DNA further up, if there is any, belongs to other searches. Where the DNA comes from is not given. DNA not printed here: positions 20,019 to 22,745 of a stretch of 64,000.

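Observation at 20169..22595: Secreted penicillin-acylase-family Ntn hydrolase inside a FAAL-primed cluster: candidate prodrug deacylase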

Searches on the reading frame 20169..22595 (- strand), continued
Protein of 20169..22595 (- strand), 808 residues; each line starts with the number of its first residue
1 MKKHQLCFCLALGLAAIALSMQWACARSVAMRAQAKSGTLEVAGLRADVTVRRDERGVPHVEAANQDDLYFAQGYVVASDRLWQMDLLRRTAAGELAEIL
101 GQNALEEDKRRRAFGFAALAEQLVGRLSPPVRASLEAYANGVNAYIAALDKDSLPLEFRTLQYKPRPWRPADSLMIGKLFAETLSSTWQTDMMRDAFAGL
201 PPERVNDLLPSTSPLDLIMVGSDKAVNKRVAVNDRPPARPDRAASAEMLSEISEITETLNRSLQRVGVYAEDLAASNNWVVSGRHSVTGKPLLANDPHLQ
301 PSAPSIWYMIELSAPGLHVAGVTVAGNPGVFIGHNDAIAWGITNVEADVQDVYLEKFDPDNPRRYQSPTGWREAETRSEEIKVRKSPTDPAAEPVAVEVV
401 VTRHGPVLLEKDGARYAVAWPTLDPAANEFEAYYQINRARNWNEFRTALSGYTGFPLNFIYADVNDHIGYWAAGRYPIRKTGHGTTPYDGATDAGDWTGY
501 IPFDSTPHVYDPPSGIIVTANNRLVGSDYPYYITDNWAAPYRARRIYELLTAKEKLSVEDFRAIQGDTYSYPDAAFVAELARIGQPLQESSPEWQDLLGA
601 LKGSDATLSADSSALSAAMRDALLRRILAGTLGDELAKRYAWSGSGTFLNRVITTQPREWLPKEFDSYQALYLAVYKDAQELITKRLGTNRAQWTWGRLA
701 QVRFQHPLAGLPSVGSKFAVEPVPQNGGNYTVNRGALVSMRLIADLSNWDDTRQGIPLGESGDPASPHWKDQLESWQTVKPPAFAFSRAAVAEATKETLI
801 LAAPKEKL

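Call 11: find_homologous_proteins(query=window:20169-22595:-)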
Query window:20169-22595:- (808 aa): 7613 proteins with E <= 0.001 among 8000 candidates; the best 120 are listed.
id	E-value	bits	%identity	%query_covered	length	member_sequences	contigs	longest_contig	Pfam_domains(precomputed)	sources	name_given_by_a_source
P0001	0.0e+0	1850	100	100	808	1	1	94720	PF01804.24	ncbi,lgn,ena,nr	ncbi:MAG TPA: penicillin acylase family protein [Blastocatellia bacterium]|nr:penicillin acylase fam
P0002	0.0e+0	1682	90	100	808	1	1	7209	PF01804.24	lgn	-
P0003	0.0e+0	1618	86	100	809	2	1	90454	PF01804.24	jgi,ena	-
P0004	0.0e+0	1405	75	100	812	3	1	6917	PF01804.24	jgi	jgi:penicillin G amidase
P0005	0.0e+0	1403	74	100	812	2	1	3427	PF01804.24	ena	-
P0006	0.0e+0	1398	74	100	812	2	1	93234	PF01804.24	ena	-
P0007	0.0e+0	1387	74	97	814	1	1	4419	PF01804.24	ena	-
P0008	0.0e+0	1379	73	100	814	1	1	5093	PF01804.24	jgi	jgi:penicillin G amidase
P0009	0.0e+0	1317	70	100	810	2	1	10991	PF01804.24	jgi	jgi:penicillin amidase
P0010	0.0e+0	1254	67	98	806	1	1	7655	PF01804.24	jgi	jgi:penicillin amidase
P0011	0.0e+0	1228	65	100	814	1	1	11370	PF01804.24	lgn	-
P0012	0.0e+0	1222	67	96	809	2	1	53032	PF01804.24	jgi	jgi:penicillin amidase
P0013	0.0e+0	1206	64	99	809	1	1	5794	PF01804.24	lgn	-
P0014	0.0e+0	1203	64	100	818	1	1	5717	PF01804.24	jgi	jgi:penicillin amidase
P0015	0.0e+0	1195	65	97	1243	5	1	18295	PF00675.26,PF05193.27,PF01804.24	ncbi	-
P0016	0.0e+0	1194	64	99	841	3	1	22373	PF01804.24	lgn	-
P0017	0.0e+0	1193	64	100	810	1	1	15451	PF01804.24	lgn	-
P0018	0.0e+0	1193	64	99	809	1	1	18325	PF01804.24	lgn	-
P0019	0.0e+0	1191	64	99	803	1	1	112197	PF01804.24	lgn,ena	-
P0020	0.0e+0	1190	64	100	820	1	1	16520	PF01804.24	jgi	jgi:penicillin G amidase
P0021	0.0e+0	1188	65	97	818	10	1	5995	PF01804.24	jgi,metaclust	metaclust:\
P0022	0.0e+0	1181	63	100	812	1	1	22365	PF01804.24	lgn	-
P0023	0.0e+0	1180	65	96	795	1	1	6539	PF01804.24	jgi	jgi:penicillin amidase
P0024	0.0e+0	1177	64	100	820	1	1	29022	PF01804.24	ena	-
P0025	0.0e+0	1167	62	100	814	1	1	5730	PF01804.24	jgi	jgi:penicillin amidase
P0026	0.0e+0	1165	63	99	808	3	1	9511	PF01804.24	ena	-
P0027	0.0e+0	1165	65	95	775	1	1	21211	PF01804.24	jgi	jgi:penicillin amidase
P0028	0.0e+0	1164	63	100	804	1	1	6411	PF01804.24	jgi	jgi:penicillin amidase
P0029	0.0e+0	1157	63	99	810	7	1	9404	PF01804.24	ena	-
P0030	0.0e+0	1154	62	99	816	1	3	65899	PF01804.24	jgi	jgi:penicillin amidase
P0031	0.0e+0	1146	61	100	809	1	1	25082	PF01804.24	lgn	-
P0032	0.0e+0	1124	62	95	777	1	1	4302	PF01804.24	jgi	jgi:penicillin amidase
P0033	0.0e+0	1117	61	96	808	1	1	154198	PF01804.24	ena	-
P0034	0.0e+0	1104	61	97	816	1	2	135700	PF01804.24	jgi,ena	jgi:penicillin amidase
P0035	0.0e+0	1071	61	95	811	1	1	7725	PF01804.24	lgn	-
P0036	0.0e+0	1068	59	98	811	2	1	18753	PF01804.24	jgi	jgi:penicillin G amidase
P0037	0.0e+0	1068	58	99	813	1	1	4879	PF01804.24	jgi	jgi:penicillin amidase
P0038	0.0e+0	1064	59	95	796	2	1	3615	PF01804.24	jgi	-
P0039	0.0e+0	1055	59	96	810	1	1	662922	PF01804.24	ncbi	ncbi:MAG: penicillin acylase family protein [Pyrinomonadaceae bacterium]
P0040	0.0e+0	1052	57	100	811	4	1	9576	PF01804.24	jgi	-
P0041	0.0e+0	1052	60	94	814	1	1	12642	PF01804.24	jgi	jgi:penicillin G amidase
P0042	0.0e+0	1050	58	98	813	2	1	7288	PF01804.24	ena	-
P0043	0.0e+0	1048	60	95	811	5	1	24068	PF01804.24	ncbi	ncbi:MAG: penicillin acylase family protein [Pyrinomonadaceae bacterium]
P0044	0.0e+0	1046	63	89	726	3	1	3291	PF01804.24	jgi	-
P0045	0.0e+0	1043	58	99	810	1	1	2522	PF01804.24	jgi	jgi:penicillin amidase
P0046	0.0e+0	1041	56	99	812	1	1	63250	PF01804.24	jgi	jgi:penicillin amidase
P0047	0.0e+0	1039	58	99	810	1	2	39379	PF01804.24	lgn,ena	-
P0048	0.0e+0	1034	56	99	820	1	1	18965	PF01804.24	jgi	jgi:penicillin G amidase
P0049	0.0e+0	1033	57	99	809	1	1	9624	PF01804.24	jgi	jgi:penicillin amidase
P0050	0.0e+0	1032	59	95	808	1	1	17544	PF01804.24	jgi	jgi:penicillin amidase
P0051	0.0e+0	1030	58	99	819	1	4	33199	PF01804.24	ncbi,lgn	-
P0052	0.0e+0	1025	59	96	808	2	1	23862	PF01804.24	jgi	jgi:penicillin amidase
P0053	0.0e+0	1025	57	99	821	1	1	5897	PF01804.24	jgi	jgi:penicillin amidase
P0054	0.0e+0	1024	57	99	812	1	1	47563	PF01804.24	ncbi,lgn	ncbi:MAG: penicillin acylase family protein [Pyrinomonadaceae bacterium]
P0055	0.0e+0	1023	57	99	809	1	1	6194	PF01804.24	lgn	-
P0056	0.0e+0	1023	57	99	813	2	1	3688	PF01804.24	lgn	-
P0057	0.0e+0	1023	56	99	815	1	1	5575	PF01804.24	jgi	jgi:penicillin amidase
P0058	0.0e+0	1021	57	99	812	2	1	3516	PF01804.24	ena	-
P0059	0.0e+0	1020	57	98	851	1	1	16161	PF01804.24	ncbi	-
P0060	0.0e+0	1017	57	100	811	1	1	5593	PF01804.24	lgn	-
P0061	0.0e+0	1016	56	99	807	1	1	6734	PF01804.24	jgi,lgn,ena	jgi:penicillin amidase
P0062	0.0e+0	1016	57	99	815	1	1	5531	PF01804.24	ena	-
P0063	0.0e+0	1014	57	96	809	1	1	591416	PF01804.24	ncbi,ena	-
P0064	1.5e-298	1011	59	96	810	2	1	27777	PF01804.24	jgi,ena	jgi:penicillin amidase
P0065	1.7e-298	1010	56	99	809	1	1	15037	PF01804.24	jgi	jgi:penicillin amidase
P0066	2.6e-298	1010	57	97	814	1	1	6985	PF01804.24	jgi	jgi:penicillin amidase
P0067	3.0e-298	1010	56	99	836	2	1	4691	PF01804.24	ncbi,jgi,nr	ncbi:MAG TPA: penicillin acylase family protein [Pyrinomonadaceae bacterium]|jgi:penicillin amidase|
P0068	3.0e-297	1006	56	99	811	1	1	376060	PF01804.24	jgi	jgi:penicillin amidase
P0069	4.0e-297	1006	58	95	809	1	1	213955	PF01804.24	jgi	jgi:penicillin amidase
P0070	3.4e-296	1003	58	94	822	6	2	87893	PF01804.24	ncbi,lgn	-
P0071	4.4e-296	1002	56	100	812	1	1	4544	PF01804.24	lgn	-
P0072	4.7e-296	1002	55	99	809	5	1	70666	PF01804.24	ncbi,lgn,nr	ncbi:MAG TPA: penicillin acylase family protein [Blastocatellia bacterium]|nr:penicillin acylase fam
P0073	5.0e-296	1002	52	99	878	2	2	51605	PF01804.24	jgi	jgi:penicillin amidase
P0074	7.5e-296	1002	57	96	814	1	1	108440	PF01804.24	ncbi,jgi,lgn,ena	ncbi:MAG TPA: penicillin acylase family protein [Pyrinomonadaceae bacterium]|jgi:penicillin amidase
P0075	1.3e-295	1001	56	99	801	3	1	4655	PF01804.24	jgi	-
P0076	1.4e-295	1001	57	96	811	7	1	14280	PF01804.24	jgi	jgi:penicillin amidase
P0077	1.4e-295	1001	57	95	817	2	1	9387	PF01804.24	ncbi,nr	ncbi:MAG TPA: penicillin acylase family protein [Pyrinomonadaceae bacterium]|nr:penicillin acylase f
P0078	1.7e-295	1001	59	94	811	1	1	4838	PF01804.24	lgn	-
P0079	1.7e-295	1001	57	95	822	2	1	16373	PF01804.24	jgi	jgi:penicillin amidase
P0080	3.3e-295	1000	57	96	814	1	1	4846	PF01804.24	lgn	-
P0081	3.7e-295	999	57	99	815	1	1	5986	PF01804.24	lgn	-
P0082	3.8e-295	999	56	99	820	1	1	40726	PF01804.24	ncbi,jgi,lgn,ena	ncbi:MAG TPA: penicillin acylase family protein [Pyrinomonadaceae bacterium]|jgi:penicillin amidase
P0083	4.0e-295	999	58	96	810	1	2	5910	PF01804.24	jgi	jgi:penicillin G amidase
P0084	6.8e-295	999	56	99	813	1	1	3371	PF01804.24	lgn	-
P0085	7.1e-295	998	56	99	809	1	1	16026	PF01804.24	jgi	jgi:penicillin amidase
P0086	9.5e-295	998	58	96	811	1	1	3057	PF01804.24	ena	-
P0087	1.1e-294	998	57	95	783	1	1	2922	PF01804.24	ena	-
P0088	1.8e-294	997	56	99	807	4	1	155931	PF01804.24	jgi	jgi:penicillin amidase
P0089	3.4e-294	996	55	99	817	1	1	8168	PF01804.24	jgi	jgi:penicillin amidase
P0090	3.5e-294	996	56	100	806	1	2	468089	PF01804.24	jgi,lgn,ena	jgi:penicillin amidase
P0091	4.1e-294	996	58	96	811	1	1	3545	PF01804.24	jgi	-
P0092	5.0e-294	996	55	99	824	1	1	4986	PF01804.24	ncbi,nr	ncbi:MAG TPA: penicillin acylase family protein [Pyrinomonadaceae bacterium]|nr:penicillin acylase f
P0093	6.2e-294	995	56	99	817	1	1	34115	PF01804.24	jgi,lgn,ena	jgi:penicillin amidase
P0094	6.2e-294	995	57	98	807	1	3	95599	PF01804.24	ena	-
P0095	6.8e-294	995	57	98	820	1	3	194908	PF01804.24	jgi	jgi:penicillin amidase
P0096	7.1e-294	995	56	99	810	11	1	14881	PF01804.24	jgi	-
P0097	8.0e-294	995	55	99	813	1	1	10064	PF01804.24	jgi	-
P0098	8.5e-294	995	57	95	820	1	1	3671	PF01804.24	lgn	-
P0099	1.6e-293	994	56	99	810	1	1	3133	PF01804.24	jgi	-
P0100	3.5e-293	993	57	95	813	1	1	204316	PF01804.24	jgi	jgi:penicillin G amidase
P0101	4.6e-293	992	58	95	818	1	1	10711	PF01804.24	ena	-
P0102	4.8e-293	992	57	94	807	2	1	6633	PF01804.24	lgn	-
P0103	5.8e-293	992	57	97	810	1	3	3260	PF01804.24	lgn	-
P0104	7.7e-293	992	55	99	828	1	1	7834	PF01804.24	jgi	jgi:penicillin amidase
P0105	1.4e-292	991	55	98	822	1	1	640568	PF01804.24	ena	-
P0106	1.7e-292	991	56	99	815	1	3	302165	PF01804.24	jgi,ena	jgi:penicillin amidase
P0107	1.8e-292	990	56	99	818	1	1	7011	PF01804.24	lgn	-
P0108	2.0e-292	990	56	99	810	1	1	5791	PF01804.24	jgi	-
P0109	3.8e-292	989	57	95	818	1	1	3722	PF01804.24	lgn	-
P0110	1.3e-291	988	56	99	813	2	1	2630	PF01804.24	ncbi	-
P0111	1.5e-291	987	57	96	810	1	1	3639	PF01804.24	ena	-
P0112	1.7e-291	987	54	99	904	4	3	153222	PF01804.24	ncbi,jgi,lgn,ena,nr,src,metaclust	ncbi:MAG: hypothetical protein DMF61_04330 [Blastocatellia bacterium AA13]|nr:MAG: hypothetical prot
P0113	1.9e-291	987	58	95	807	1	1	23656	PF01804.24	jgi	jgi:penicillin amidase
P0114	1.9e-291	987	55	99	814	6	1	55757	PF01804.24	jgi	jgi:penicillin amidase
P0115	2.0e-291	987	55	99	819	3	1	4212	PF01804.24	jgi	jgi:penicillin G amidase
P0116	2.9e-291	987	56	100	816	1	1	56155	PF01804.24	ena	-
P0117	4.2e-291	986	57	96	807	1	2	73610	PF01804.24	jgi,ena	jgi:penicillin amidase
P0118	5.9e-291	985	57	94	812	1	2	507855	PF01804.24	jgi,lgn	jgi:penicillin amidase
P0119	6.9e-291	985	57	95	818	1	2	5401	PF01804.24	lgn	-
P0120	7.1e-291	985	55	99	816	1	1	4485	PF01804.24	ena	-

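Call 13: find_encoding_contigs(protein=P0003, flank=10000, max_places=2)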
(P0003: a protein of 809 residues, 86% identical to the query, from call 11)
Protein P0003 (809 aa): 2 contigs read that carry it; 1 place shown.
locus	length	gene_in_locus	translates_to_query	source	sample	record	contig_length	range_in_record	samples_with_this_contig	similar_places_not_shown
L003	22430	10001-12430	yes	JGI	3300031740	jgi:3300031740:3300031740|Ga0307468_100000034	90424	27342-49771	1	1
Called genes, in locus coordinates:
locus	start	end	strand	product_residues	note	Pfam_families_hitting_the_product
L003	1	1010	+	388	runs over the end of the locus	PF00201:UDPGT, PF04101:Glyco_tran_28_C (weak), PF06722:EryCIII-like_C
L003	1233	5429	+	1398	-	PF00668:Condensation, PF00501:AMP-binding, PF12697:Abhydrolase_6 (faint), PF13193:AMP-binding_C, PF00550:PP-binding, PF00975:Thioesterase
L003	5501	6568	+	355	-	PF00296:Bac_luciferase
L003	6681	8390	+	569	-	PF00664:ABC_membrane (weak), PF00005:ABC_tran, PF02463:SMC_N (faint), PF13304:AAA_21 (faint)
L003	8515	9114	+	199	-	PF03621:MbtH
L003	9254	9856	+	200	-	PF00023:Ank (faint), PF12796:Ank_2, PF13606:Ank_3 (faint), PF13857:Ank_5 (weak), PF13637:Ank_4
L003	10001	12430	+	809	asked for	PF01804:Penicil_amidase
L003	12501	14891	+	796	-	PF02543:Carbam_trans_N, PF16861:Carbam_trans_C, PF11954:DUF3471 (faint)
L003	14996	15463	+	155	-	PF12844:HTH_19 (faint), PF13413:HTH_25 (faint), PF13560:HTH_31, PF01381:HTH_3 (weak)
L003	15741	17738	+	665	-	PF02543:Carbam_trans_N, PF16861:Carbam_trans_C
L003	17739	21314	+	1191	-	PF00501:AMP-binding, PF23024:AMP-dom_DIP2-like, PF00550:PP-binding, PF23297:ACP_SdgA_C (weak), PF00668:Condensation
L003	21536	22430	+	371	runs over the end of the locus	PF00702:Hydrolase (weak)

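Call 14: find_encoding_contigs(protein=P0006, flank=10000, max_places=2)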
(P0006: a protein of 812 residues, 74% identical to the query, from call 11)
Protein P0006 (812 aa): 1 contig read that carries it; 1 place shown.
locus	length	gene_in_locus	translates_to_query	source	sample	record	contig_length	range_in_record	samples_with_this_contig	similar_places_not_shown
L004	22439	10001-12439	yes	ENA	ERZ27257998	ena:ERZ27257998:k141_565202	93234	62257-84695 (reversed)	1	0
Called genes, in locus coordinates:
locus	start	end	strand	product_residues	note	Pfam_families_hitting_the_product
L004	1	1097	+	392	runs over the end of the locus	PF00201:UDPGT, PF04101:Glyco_tran_28_C (weak), PF06722:EryCIII-like_C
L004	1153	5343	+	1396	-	PF00668:Condensation, PF00501:AMP-binding, PF13193:AMP-binding_C, PF00550:PP-binding, PF00975:Thioesterase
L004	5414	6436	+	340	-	PF00296:Bac_luciferase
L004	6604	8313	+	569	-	PF00664:ABC_membrane (weak), PF00005:ABC_tran, PF13304:AAA_21 (faint)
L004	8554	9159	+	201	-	PF03621:MbtH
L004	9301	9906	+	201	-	PF12796:Ank_2, PF13606:Ank_3 (faint), PF13637:Ank_4, PF13857:Ank_5 (weak), PF00023:Ank (weak), PF13637:Ank_4 (weak)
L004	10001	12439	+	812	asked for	PF01804:Penicil_amidase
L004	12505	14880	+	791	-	PF02543:Carbam_trans_N, PF16861:Carbam_trans_C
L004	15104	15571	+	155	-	PF12844:HTH_19 (faint), PF24250:HVO_2718 (faint), PF01381:HTH_3 (faint), PF13413:HTH_25 (faint), PF13560:HTH_31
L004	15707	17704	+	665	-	PF00814:TsaD (faint), PF02543:Carbam_trans_N, PF16861:Carbam_trans_C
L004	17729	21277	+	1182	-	PF00501:AMP-binding, PF23024:AMP-dom_DIP2-like, PF00550:PP-binding, PF23297:ACP_SdgA_C, PF00668:Condensation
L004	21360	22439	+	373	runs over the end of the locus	PF00702:Hydrolase (faint)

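Call 15: find_encoding_contigs(protein=P0012, flank=10000, max_places=2)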
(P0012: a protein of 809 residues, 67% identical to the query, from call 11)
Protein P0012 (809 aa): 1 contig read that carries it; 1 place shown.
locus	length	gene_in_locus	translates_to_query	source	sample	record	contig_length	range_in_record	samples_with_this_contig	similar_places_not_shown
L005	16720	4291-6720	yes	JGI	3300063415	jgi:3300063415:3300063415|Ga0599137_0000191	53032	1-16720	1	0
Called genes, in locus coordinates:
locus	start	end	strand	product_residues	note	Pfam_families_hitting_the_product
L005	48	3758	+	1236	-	PF25596:CPSase_L_D1, PF02786:CPSase_L_D2, PF02787:CPSase_L_D3, PF25596:CPSase_L_D1, PF02222:ATP-grasp, PF02786:CPSase_L_D2, PF02142:MGS, PF07883:Cupin_2, +5 more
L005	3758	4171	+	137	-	PF07883:Cupin_2, PF02311:AraC_binding (weak)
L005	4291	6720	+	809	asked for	PF01804:Penicil_amidase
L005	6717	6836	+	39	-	-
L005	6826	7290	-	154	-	PF09828:ChrB_C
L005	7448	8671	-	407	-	PF07690:MFS_1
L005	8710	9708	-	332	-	PF02423:OCD_Mu_crystall, PF01488:Shikimate_DH (weak)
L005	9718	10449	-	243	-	PF03575:Peptidase_S51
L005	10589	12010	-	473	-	PF02417:Chromate_transp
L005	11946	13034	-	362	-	PF20229:ChrB_N, PF09828:ChrB_C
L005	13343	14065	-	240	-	-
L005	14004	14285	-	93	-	-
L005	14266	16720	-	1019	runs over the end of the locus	-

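Call 16: find_encoding_contigs(protein=P0009, flank=10000, max_places=2)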
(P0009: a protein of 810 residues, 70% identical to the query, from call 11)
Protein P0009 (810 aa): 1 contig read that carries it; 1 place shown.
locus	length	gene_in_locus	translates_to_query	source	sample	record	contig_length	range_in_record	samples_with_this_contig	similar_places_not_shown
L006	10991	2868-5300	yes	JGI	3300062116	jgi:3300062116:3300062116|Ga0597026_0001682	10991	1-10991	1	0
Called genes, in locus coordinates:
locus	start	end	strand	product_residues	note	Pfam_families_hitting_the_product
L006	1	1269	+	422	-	PF00005:ABC_tran, PF13304:AAA_21 (faint)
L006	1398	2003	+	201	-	PF03621:MbtH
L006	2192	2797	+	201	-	PF12796:Ank_2, PF13606:Ank_3 (faint), PF13637:Ank_4, PF13857:Ank_5 (weak), PF00023:Ank (weak), PF13637:Ank_4 (weak)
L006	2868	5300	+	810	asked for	PF01804:Penicil_amidase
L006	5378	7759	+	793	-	PF02543:Carbam_trans_N, PF16861:Carbam_trans_C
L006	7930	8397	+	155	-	PF01381:HTH_3 (faint), PF13413:HTH_25 (faint), PF13560:HTH_31 (weak)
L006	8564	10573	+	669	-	PF02543:Carbam_trans_N, PF16861:Carbam_trans_C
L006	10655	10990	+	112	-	?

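Call 17: find_encoding_contigs(protein=P0019, flank=10000, max_places=2)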
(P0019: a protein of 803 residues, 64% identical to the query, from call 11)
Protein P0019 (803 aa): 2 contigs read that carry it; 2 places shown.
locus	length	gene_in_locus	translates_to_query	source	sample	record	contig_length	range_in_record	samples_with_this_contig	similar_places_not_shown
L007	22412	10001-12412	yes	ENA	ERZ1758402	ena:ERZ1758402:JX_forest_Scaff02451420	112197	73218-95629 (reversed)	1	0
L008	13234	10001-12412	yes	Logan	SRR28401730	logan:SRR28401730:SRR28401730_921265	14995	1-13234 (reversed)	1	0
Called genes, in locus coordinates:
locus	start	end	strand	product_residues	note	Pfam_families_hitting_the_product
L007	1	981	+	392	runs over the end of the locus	PF04101:Glyco_tran_28_C (weak), PF06722:EryCIII-like_C, PF00201:UDPGT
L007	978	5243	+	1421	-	PF00668:Condensation, PF00501:AMP-binding, PF13193:AMP-binding_C, PF00550:PP-binding, PF00975:Thioesterase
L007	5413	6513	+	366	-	PF00296:Bac_luciferase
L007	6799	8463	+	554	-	PF00664:ABC_membrane, PF00005:ABC_tran, PF02463:SMC_N (faint), PF13304:AAA_21 (faint)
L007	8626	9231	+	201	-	PF03621:MbtH, PF02312:CBF_beta (weak)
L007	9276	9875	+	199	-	PF00023:Ank (faint), PF12796:Ank_2, PF13606:Ank_3 (faint), PF13637:Ank_4, PF13857:Ank_5 (weak)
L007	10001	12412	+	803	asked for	PF01804:Penicil_amidase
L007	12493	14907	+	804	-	PF02543:Carbam_trans_N, PF16861:Carbam_trans_C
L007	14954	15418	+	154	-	PF12844:HTH_19 (faint), PF13413:HTH_25 (faint), PF13560:HTH_31, PF01381:HTH_3 (weak)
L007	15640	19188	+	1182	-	PF00501:AMP-binding, PF23024:AMP-dom_DIP2-like, PF00550:PP-binding, PF00668:Condensation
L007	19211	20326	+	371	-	PF12689:Acid_PPase (faint)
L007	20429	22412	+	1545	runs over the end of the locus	PF00668:Condensation, PF00501:AMP-binding, PF13193:AMP-binding_C, PF00550:PP-binding, PF00668:Condensation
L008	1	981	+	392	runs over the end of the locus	PF04101:Glyco_tran_28_C (weak), PF06722:EryCIII-like_C, PF00201:UDPGT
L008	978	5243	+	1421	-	PF00668:Condensation, PF00501:AMP-binding, PF13193:AMP-binding_C, PF00550:PP-binding, PF00975:Thioesterase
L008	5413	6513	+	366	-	PF00296:Bac_luciferase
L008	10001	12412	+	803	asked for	PF01804:Penicil_amidase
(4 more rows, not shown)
